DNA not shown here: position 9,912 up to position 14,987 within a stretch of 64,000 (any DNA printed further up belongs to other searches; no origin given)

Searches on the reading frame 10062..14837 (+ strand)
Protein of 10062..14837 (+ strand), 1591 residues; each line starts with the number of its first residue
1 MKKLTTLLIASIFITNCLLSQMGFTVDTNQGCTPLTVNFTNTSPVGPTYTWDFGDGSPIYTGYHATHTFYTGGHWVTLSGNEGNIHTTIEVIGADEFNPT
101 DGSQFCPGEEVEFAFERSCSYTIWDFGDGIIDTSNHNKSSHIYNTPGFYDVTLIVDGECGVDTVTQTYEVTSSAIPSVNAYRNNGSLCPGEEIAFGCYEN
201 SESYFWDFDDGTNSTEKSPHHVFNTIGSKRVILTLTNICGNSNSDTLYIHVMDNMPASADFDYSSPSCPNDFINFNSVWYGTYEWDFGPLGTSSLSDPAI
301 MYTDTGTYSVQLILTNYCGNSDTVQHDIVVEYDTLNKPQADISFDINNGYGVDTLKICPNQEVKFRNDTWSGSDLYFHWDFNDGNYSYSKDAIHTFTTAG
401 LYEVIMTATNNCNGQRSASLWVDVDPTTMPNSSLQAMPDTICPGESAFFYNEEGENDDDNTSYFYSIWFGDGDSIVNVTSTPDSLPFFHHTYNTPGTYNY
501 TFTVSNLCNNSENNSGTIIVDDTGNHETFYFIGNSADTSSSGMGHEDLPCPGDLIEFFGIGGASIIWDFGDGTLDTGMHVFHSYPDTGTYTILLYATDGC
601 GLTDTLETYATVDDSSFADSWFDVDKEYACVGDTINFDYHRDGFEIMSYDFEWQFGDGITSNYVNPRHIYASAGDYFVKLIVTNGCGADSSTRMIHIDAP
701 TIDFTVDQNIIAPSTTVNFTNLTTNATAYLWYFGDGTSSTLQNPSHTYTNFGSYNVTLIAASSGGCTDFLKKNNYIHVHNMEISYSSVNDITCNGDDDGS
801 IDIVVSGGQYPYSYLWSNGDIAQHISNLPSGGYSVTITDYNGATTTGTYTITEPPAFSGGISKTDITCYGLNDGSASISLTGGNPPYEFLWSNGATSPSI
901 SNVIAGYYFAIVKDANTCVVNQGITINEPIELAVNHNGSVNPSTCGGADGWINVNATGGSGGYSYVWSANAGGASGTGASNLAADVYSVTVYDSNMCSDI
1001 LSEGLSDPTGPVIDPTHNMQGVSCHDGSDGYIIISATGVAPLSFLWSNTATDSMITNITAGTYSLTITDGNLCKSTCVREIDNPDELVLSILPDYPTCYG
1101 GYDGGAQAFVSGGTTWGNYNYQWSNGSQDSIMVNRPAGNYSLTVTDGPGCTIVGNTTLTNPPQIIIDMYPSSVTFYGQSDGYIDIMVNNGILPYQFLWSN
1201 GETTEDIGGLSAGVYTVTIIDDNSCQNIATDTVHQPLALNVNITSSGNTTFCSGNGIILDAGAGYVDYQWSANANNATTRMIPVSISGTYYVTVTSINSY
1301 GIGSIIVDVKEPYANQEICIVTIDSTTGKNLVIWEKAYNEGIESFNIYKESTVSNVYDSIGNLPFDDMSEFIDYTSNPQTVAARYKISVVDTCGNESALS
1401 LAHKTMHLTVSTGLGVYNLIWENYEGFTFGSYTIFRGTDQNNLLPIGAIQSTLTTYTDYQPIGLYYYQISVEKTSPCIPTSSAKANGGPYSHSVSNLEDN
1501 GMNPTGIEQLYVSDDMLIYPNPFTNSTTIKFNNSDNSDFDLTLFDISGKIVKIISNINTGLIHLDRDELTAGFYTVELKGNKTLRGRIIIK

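Call 11: search_protein_families(library=pfam, proteins=[window:10062-14837:+])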
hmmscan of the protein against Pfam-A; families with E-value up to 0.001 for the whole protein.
window:10062-14837:+ (1591 aa): 4 families
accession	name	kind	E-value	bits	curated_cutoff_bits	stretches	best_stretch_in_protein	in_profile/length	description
PF18911.6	PKD_4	-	1.7e-86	284.8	27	9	698-772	2-79/85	PKD domain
PF00801.26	PKD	-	8.7e-65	215.2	23.5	8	705-764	5-69/80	PKD domain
PF13573.12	SprB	-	6.4e-42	141.3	28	5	787-820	3-36/37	SprB repeat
PF18962.6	Por_Secre_tail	-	3.4e-14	53.3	27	1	1518-1589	1-74/75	Secretion system C-terminal sorting domain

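Call 61: find_encoding_contigs(protein=window:10062-14837:+, flank=3000, max_places=10)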
Protein window:10062-14837:+ (1591 aa): 5 contigs read that carry it; 3 places shown.
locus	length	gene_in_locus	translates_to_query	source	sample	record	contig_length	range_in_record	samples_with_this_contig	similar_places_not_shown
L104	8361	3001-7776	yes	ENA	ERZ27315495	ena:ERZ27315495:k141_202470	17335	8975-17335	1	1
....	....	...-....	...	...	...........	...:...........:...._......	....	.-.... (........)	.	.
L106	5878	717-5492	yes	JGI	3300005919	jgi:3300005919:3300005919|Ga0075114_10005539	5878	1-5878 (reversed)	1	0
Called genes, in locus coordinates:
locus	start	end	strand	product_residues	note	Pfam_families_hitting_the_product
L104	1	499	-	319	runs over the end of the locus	PF14717:DUF4465, PF18962:Por_Secre_tail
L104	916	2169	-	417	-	PF00657:Lipase_GDSL, PF13472:Lipase_GDSL_2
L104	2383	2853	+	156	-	-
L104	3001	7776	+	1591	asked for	PF18911:PKD_4, PF00801:PKD, PF18911:PKD_4, PF18911:PKD_4, PF18911:PKD_4, PF00801:PKD, PF13573:SprB, PF18962:Por_Secre_tail, +5 more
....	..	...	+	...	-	-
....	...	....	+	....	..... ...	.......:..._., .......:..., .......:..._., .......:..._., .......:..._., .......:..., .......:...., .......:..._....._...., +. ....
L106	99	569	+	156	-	-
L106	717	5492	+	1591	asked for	PF18911:PKD_4, PF00801:PKD, PF18911:PKD_4, PF18911:PKD_4, PF18911:PKD_4, PF00801:PKD, PF13573:SprB, PF18962:Por_Secre_tail, +5 more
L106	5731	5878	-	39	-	?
